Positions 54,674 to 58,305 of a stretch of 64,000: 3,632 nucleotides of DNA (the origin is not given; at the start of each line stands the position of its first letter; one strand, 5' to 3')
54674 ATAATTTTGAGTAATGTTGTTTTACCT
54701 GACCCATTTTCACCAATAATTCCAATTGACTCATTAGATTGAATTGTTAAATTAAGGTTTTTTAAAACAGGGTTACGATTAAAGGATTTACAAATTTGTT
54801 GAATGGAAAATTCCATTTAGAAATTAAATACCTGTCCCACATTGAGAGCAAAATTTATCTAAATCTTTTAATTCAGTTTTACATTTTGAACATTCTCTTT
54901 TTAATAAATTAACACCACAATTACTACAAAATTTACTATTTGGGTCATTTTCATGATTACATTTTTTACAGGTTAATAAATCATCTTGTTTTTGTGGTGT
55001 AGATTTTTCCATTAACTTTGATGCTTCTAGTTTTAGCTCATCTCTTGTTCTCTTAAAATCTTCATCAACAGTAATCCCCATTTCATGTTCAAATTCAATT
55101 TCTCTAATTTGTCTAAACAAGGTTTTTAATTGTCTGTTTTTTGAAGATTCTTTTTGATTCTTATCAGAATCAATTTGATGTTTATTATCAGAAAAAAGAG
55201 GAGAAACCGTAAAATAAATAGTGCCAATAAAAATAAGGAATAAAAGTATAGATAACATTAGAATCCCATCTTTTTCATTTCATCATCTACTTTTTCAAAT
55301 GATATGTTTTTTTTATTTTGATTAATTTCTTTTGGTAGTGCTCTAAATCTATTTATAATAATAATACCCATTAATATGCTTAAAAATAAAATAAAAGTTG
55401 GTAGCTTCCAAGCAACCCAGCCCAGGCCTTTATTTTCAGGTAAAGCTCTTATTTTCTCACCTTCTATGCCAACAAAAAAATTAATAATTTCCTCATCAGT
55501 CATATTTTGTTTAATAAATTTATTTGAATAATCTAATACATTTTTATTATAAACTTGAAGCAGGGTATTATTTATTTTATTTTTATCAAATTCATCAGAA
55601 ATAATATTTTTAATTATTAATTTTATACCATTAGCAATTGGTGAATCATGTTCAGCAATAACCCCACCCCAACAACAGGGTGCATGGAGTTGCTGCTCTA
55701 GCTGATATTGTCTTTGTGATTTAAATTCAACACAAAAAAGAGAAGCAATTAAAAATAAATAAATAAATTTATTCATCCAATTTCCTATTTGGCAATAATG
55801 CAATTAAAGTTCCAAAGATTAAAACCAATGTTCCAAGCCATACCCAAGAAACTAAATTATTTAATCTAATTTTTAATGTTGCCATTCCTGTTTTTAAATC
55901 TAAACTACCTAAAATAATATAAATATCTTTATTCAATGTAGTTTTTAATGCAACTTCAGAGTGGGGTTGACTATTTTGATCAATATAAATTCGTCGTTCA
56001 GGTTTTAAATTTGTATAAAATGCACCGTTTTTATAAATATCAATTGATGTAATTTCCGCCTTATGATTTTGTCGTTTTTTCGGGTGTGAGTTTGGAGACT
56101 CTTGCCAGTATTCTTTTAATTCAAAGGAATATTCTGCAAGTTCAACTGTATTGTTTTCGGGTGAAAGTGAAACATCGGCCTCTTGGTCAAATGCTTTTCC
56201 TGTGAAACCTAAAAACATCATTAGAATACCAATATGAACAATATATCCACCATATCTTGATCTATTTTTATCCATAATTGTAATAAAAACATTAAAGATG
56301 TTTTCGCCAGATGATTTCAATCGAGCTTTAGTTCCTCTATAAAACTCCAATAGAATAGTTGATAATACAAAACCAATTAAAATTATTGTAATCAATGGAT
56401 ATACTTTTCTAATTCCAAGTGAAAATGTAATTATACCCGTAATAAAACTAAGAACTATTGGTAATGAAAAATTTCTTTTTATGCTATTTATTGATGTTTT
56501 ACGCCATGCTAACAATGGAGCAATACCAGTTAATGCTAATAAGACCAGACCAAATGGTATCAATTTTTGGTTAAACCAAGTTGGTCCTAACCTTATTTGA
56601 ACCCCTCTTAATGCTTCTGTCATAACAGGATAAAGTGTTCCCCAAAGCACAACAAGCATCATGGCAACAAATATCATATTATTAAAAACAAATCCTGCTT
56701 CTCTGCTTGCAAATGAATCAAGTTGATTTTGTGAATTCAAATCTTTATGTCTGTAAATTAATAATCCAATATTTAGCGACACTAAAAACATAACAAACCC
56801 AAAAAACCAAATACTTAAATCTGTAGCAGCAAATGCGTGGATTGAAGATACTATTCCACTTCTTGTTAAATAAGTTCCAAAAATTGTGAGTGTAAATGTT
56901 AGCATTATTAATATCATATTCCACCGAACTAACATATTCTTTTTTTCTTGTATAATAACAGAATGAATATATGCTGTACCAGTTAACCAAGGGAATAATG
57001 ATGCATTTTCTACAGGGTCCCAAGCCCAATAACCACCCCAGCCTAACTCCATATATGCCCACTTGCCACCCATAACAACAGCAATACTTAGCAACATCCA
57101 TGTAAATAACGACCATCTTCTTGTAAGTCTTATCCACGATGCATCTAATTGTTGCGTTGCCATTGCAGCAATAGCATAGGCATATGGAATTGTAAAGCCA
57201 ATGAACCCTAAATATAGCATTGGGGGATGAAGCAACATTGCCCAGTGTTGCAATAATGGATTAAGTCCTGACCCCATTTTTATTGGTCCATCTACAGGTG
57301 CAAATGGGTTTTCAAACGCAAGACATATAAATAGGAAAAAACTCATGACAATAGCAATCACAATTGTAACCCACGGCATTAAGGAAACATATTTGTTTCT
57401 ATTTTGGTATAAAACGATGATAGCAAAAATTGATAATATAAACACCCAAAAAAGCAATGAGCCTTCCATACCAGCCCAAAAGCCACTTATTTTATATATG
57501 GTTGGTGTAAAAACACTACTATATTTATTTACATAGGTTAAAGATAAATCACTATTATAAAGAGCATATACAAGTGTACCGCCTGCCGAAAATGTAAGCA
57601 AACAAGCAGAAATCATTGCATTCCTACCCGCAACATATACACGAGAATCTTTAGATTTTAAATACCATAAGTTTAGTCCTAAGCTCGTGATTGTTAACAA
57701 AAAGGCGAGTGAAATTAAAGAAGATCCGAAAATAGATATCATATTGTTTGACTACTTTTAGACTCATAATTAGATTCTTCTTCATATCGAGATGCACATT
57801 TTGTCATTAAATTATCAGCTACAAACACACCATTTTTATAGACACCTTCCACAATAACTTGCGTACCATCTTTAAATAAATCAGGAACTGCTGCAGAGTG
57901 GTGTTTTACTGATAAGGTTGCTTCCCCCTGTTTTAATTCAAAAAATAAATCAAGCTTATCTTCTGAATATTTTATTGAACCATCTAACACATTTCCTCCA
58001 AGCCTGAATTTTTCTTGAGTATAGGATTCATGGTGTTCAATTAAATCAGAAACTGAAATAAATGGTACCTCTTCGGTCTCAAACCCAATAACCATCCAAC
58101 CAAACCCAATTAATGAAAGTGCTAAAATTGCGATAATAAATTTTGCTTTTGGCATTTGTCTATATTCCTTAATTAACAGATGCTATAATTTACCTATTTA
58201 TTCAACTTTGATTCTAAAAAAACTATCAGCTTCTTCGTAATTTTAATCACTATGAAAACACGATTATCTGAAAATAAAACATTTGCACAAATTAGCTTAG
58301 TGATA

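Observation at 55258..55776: CcmH/NrfF-like protein in which the CPxC thiol-redox motif is replaced by vicinal cysteines (APCC)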

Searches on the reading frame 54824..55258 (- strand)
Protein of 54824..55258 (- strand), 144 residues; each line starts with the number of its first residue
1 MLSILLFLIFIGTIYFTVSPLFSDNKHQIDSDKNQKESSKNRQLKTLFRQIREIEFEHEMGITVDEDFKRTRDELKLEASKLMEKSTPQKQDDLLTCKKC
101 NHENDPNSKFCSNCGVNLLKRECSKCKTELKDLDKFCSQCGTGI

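Call 3: search_protein_families(library=pfam, proteins=[window:54824-55258:-], max_evalue=1)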
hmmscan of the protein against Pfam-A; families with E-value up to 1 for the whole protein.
window:54824-55258:- (144 aa): 15 families
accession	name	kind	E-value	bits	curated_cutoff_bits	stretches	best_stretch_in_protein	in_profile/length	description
PF13240.11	Zn_Ribbon_1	-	1.8e-10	40.7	25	2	97-115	2-20/23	zinc-ribbon domain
PF12773.13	DZR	-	2.8e-10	40.7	27.3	1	97-141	1-45/45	Double zinc ribbon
PF13248.11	Zn_ribbon_3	-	8.8e-09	35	27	2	120-143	2-25/26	zinc-ribbon domain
PF17032.10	Zn_ribbon_15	-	1.4e-07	32.6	28.9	2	91-115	49-73/73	zinc-ribbon family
PF03071.21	GNT-I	-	0.0023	17.2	25.4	1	5-93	4-93/434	GNT-I family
PF18912.6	DZR_2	-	0.015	15.6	27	2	91-118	18-46/56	Double zinc ribbon domain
PF24460.1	DUF7575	-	0.016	15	28.5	1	94-116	3-25/28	Domain of unknown function (DUF7575)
PF08772.16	Zn_ribbon_NOB1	-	0.017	15.7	24.9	1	95-121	9-36/72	Nin one binding (NOB1) Zn-ribbon like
PF23133.1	DUF7050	-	0.067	13.2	27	1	27-92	46-111/159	Domain of unknown function (DUF7050)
PF01529.25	DHHC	-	0.1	13.1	28.7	1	92-117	3-28/133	DHHC palmitoyltransferase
PF10673.14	DUF2487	-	0.12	12.7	25.8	1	34-76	62-104/142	Protein of unknown function (DUF2487)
PF09297.16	Zn_ribbon_NUD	-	0.21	11.7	24.8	0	135-142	4-11/32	NADH pyrophosphatase zinc ribbon domain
PF01956.21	EMC3_TMCO1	-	0.26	11.5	27.1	1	2-85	13-89/169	Integral membrane protein EMC3/TMCO1-like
PF10083.14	DUF2321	-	0.32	11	24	1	98-131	16-48/157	Uncharacterized protein conserved in bacteria (DUF2321)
PF14803.11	Zn_ribbon_Nudix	-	0.51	10.7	25.6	1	135-143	1-9/34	Nudix N-terminal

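Call 4: search_protein_families(library=ncbifam, proteins=[window:54824-55258:-], max_evalue=1)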
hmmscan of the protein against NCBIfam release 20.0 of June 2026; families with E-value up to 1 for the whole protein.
window:54824-55258:- (144 aa): 12 families
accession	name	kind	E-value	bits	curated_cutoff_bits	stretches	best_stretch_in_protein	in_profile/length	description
NF011149.0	PRK14559.1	equivalog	3.5e-07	29.4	374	1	95-142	2-49/642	serine/threonine phosphatase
TIGR03142.1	cytochro_ccmI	equivalog_domain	0.0013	19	29.3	1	2-78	2-72/118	c-type cytochrome biogenesis protein CcmI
NF049953.1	ribbon_DG_selen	exception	0.0026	17.7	130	1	42-118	98-171/172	zinc ribbon-containing (seleno)protein DG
NF005651.0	PRK07418.1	subfamily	0.0053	15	942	1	83-118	582-617/617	acetolactate synthase large subunit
NF047700.1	LIC10415_fam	equivalog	0.0076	16.1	180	1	14-86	87-157/169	LIC10415 family protein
NF038305.1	HpsJ_fam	subfamily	0.011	15.7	60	1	5-102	89-174/234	HpsJ family protein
NF045510.1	4Cys_prefix_kin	domain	0.068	13.4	24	1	100-118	7-26/26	4-Cys prefix domain-containing protein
NF041023.1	PP0621_fam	subfamily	0.14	12.5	45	0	4-36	3-35/71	PP0621 family protein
NF050013.1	HpsJ_like_A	equivalog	0.16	11.6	140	1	7-53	79-125/217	HpsJ-like protein, cyanoexosortase A-associated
NF003339.0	PRK04351.1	equivalog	0.17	11.6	113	1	62-133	82-145/149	SprT family protein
NF000997.0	PRK00106.1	equivalog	0.6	8.6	937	1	39-105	66-130/535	ribonuclease Y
NF011302.0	PRK14714.1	equivalog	0.67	7.3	1791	1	96-140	682-728/1350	DNA-directed DNA polymerase II large subunit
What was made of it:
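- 54824..55258 (-): TM + '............DF' segment + double zinc ribbon; a conserved partner in System I* operons, like the N-terminus of CcmI. Pfam DZR and Zn_Ribbon_1; NCBIfam CcmI N-terminal domain E 1.3e-3, below its cutoff (calls 3, 4).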

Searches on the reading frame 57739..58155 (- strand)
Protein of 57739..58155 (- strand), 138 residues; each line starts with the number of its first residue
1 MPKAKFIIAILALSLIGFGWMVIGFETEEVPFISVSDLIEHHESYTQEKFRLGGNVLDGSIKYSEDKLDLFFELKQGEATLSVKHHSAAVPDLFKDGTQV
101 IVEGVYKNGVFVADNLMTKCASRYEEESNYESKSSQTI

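Call 3: search_protein_families(library=pfam, proteins=[window:57739-58155:-], max_evalue=1)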
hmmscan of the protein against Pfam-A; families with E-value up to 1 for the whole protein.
window:57739-58155:- (138 aa): 2 families
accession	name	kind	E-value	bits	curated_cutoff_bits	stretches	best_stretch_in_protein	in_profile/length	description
PF03100.22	CcmE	-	1.4e-24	86.8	24.6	1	32-126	4-98/99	CcmE domain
PF04430.19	DUF498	-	0.14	12.6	33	1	43-123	2-78/109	Protein of unknown function (DUF498/DUF598)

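Call 4: search_protein_families(library=ncbifam, proteins=[window:57739-58155:-], max_evalue=1)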
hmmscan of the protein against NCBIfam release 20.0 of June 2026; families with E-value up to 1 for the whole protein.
window:57739-58155:- (138 aa): 8 families
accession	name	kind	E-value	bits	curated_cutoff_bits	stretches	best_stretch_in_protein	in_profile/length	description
NF009727.0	PRK13254.1-1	equivalog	5.2e-21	74.9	126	1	6-132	11-135/144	cytochrome c maturation protein CcmE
NF009728.0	PRK13254.1-2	equivalog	2e-15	57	221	1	42-125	46-128/153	cytochrome c maturation protein CcmE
NF009729.0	PRK13254.1-3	equivalog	2.9e-15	56.2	171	1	6-124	11-128/155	cytochrome c maturation protein CcmE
NF009731.0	PRK13254.1-5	equivalog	2e-14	53.5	152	1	21-124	25-126/155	cytochrome c maturation protein CcmE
NF009637.0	PRK13159.1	equivalog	2e-12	47.4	247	1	6-124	11-127/156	cytochrome c maturation protein CcmE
NF009730.0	PRK13254.1-4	equivalog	4.7e-11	42.9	310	1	8-125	34-148/165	cytochrome c maturation protein CcmE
NF009638.0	PRK13165.1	equivalog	1e-09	38.1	186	1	48-122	58-132/161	cytochrome c maturation protein CcmE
NF009635.0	PRK13150.1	equivalog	5.4e-09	36.1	264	1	47-122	57-132/159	cytochrome c maturation protein CcmE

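Call 60: find_homologous_proteins(query=A5, max_evalue=1e-10)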
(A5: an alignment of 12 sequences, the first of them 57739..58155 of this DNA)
Query A5 (12 sequences) (138 aa, profile of the alignment): 5936 proteins with E <= 1e-10 among 8000 candidates; the best 120 are listed.
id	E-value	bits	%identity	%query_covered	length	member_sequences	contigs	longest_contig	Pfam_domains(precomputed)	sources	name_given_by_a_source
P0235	2.3e-40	156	28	75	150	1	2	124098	PF03100.23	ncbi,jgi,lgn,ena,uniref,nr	ncbi:cytochrome c maturation protein CcmE [Neobacillus muris]|uniref:cytochrome c maturation protein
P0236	1.5e-39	153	30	91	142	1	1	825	PF03100.23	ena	-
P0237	3.7e-39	152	37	70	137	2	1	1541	PF03100.23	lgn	-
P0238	8.3e-39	151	31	91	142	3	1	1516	PF03100.23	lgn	-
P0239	8.8e-39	150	33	96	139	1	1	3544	PF03100.23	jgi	jgi:cytochrome c-type biogenesis protein CcmE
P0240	1.5e-38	150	28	86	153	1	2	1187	PF03100.23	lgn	-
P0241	1.6e-38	150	31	91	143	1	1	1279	PF03100.23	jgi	jgi:cytochrome c-type biogenesis protein CcmE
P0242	1.8e-38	149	28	75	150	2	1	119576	PF03100.23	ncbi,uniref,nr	ncbi:cytochrome c maturation protein CcmE [Neobacillus dielmonensis]|uniref:cytochrome c maturation 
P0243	1.8e-38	149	33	91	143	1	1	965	PF03100.23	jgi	jgi:cytochrome c-type biogenesis protein CcmE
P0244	1.8e-38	149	29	76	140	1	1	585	PF03100.23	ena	-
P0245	2.7e-38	149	32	91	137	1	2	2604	PF03100.23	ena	-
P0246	2.8e-38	149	30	74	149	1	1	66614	PF03100.23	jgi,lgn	-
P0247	3.0e-38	149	35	68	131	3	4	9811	PF03100.23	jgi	jgi:cytochrome c-type biogenesis protein CcmE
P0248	3.0e-38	149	34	91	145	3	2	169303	PF03100.23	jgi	jgi:cytochrome c-type biogenesis protein CcmE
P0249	3.8e-38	148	31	67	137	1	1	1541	PF03100.23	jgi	jgi:cytochrome c-type biogenesis protein CcmE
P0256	9.1e-38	147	29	79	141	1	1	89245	PF03100.23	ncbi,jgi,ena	-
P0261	1.0e-37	147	30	89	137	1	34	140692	PF03100.23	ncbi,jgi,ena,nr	ncbi:MAG TPA: cytochrome c maturation protein CcmE [Vicinamibacterales bacterium]|jgi:cytochrome c-t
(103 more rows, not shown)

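Call 61: find_encoding_contigs(protein=P0261, flank=10000, max_places=2)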
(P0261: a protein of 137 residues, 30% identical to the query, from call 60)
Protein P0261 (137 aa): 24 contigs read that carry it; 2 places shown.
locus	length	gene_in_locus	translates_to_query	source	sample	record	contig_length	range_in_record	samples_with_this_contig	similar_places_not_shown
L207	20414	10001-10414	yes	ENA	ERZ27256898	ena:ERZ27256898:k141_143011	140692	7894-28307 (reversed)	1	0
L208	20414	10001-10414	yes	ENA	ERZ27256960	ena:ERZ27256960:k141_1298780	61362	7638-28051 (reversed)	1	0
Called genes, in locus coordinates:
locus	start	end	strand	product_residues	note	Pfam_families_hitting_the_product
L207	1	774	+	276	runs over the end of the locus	PF00498:FHA (weak)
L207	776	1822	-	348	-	PF00154:RecA_N, PF08423:Rad51, PF06745:ATPase (weak), PF27531:MT3502_N, PF21096:RecA_C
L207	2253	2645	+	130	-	PF04307:YdjM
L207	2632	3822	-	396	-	PF00437:T2SSE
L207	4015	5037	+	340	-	-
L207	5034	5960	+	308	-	PF00092:VWA, PF13519:VWA_2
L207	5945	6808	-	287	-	PF02737:3HCDH_N, PF03446:NAD_binding_2 (weak), PF00725:3HCDH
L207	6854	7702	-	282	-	PF06325:PrmA, PF03602:Cons_hypoth95 (weak), PF05175:MTS (weak)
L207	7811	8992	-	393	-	PF00108:Thiolase_N, PF02803:Thiolase_C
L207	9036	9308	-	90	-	PF05258:DciA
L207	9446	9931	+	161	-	PF02545:Maf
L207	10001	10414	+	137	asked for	PF03100:CcmE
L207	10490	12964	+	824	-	PF01578:Cytochrom_C_asm, PF16327:CcmF_C, PF03918:CcmH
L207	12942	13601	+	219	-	PF12773:DZR (faint)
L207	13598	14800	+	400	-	-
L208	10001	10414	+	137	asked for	PF03100:CcmE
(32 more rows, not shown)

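Call 64: find_encoding_contigs(protein=P0235, flank=8000, max_places=1)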
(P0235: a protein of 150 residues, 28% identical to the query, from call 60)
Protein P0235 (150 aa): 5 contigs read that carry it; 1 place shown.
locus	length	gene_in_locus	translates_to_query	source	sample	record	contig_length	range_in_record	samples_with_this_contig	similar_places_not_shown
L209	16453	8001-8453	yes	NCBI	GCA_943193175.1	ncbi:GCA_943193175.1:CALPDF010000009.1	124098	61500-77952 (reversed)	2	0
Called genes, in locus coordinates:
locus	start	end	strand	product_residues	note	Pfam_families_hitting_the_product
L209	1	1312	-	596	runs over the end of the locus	PF00403:HMA, PF02683:DsbD_TM, PF13386:DsbD_2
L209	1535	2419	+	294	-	PF01734:Patatin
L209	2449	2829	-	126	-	-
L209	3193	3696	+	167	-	PF11085:YqhR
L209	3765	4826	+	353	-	PF01321:Creatinase_N, PF00557:Peptidase_M24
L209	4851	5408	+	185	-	PF08207:EFP_N, PF01132:EFP, PF09285:Elong-fact-P_C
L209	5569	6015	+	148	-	-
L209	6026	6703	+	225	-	PF00034:Cytochrom_C, PF13442:Cytochrome_CBB3, PF00034:Cytochrom_C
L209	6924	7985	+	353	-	-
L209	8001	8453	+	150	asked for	PF03100:CcmE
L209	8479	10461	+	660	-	PF01578:Cytochrom_C_asm, PF16327:CcmF_C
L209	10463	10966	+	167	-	PF03918:CcmH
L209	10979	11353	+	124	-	-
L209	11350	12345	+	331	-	-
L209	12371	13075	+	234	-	PF00005:ABC_tran, PF13304:AAA_21 (faint)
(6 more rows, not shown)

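Call 68: find_encoding_contigs(protein=P0248, flank=8000, max_places=1)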
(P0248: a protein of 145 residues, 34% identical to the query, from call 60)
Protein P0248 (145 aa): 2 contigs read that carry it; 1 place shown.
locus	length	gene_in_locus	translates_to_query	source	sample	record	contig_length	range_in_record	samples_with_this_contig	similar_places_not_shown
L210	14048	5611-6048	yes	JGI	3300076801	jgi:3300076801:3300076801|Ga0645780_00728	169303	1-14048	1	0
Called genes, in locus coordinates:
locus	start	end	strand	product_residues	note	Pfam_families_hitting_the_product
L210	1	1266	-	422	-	?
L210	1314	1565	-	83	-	-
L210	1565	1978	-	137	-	PF08843:AbiEii (weak)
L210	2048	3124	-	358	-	PF00154:RecA_N, PF06745:ATPase (weak), PF08423:Rad51, PF27531:MT3502_N, PF21096:RecA_C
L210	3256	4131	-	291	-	PF02737:3HCDH_N, PF00725:3HCDH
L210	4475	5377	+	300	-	PF02545:Maf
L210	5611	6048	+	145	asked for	PF03100:CcmE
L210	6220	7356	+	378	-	PF01578:Cytochrom_C_asm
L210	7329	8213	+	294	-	PF16327:CcmF_C, PF05140:ResB (faint)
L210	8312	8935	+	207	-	PF13248:Zn_ribbon_3 (weak)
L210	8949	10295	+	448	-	PF13620:CarboxypepD_reg (weak)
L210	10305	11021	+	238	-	PF00005:ABC_tran, PF13304:AAA_21 (weak)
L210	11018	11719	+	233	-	PF01061:ABC2_membrane, PF03379:CcmB, PF12730:ABC2_membrane_4 (weak), PF12698:ABC2_membrane_3 (weak)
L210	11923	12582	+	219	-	PF01578:Cytochrom_C_asm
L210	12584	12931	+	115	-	-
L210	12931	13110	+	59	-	-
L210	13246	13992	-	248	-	PF00149:Metallophos, PF12850:Metallophos_2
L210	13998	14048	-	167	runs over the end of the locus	PF01202:SKI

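Call 69: find_encoding_contigs(protein=P0256, flank=8000, max_places=1)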
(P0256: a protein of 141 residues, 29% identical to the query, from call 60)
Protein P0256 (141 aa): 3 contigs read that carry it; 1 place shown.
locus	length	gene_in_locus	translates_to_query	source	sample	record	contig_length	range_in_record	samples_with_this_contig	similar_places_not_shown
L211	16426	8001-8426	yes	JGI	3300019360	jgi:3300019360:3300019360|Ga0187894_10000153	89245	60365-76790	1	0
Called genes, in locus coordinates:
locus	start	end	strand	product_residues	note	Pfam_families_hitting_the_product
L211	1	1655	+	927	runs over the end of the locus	PF13620:CarboxypepD_reg, PF13715:CarbopepD_reg_2, PF25183:OMP_b-brl_4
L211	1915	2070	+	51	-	-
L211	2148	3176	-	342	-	PF00154:RecA_N, PF08423:Rad51, PF06745:ATPase (weak), PF27531:MT3502_N (weak), PF01637:ATPase_2 (faint), PF21096:RecA_C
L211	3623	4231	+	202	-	PF04307:YdjM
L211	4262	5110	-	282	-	PF02737:3HCDH_N, PF03446:NAD_binding_2 (weak), PF00725:3HCDH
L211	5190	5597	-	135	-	PF02566:OsmC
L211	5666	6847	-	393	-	PF00108:Thiolase_N, PF02803:Thiolase_C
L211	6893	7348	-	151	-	PF05258:DciA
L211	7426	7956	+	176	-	PF02545:Maf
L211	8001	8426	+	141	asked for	PF03100:CcmE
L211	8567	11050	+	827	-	PF01578:Cytochrom_C_asm, PF16327:CcmF_C, PF05140:ResB (faint), PF03918:CcmH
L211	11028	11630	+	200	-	-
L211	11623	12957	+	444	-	-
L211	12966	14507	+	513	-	PF00005:ABC_tran, PF13304:AAA_21 (faint), PF01061:ABC2_membrane, PF03379:CcmB, PF12730:ABC2_membrane_4 (weak)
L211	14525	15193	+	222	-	PF01578:Cytochrom_C_asm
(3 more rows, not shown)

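Call 83: find_encoding_contigs(protein=P0261, flank=500, max_places=10)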
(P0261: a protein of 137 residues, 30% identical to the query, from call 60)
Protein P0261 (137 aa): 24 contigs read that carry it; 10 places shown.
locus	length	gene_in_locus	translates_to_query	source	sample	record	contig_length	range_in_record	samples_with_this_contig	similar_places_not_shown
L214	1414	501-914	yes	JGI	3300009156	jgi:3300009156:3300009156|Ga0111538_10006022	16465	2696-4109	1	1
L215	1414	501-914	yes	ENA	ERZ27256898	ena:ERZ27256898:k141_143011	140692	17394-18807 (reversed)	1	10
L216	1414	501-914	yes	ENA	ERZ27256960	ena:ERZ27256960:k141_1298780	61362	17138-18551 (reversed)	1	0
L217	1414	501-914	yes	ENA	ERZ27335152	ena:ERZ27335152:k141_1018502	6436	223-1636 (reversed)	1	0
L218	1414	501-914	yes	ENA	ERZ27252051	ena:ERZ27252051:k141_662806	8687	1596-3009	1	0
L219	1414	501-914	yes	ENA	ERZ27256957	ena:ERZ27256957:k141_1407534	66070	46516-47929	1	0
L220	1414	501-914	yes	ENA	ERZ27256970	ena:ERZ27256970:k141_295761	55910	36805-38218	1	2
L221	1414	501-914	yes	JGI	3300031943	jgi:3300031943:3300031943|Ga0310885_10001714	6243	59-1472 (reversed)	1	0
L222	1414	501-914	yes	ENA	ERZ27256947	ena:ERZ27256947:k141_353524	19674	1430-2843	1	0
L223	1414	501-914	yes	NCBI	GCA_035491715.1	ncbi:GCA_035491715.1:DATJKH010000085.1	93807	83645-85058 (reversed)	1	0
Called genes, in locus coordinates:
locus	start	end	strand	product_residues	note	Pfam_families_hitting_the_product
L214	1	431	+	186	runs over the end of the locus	PF02545:Maf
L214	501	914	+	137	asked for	PF03100:CcmE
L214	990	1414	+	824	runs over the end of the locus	PF01578:Cytochrom_C_asm, PF16327:CcmF_C, PF03918:CcmH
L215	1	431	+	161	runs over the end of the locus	PF02545:Maf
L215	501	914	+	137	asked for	PF03100:CcmE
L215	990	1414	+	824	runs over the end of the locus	PF01578:Cytochrom_C_asm, PF16327:CcmF_C, PF03918:CcmH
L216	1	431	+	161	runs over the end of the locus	PF02545:Maf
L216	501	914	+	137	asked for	PF03100:CcmE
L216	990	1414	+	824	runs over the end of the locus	PF01578:Cytochrom_C_asm, PF16327:CcmF_C, PF03918:CcmH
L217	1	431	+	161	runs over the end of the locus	PF02545:Maf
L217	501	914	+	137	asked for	PF03100:CcmE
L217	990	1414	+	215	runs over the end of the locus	?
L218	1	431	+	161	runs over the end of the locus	PF02545:Maf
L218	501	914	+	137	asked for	PF03100:CcmE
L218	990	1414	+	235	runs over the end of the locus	PF01578:Cytochrom_C_asm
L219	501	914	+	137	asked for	PF03100:CcmE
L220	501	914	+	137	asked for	PF03100:CcmE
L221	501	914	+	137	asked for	PF03100:CcmE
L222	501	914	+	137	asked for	PF03100:CcmE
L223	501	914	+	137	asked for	PF03100:CcmE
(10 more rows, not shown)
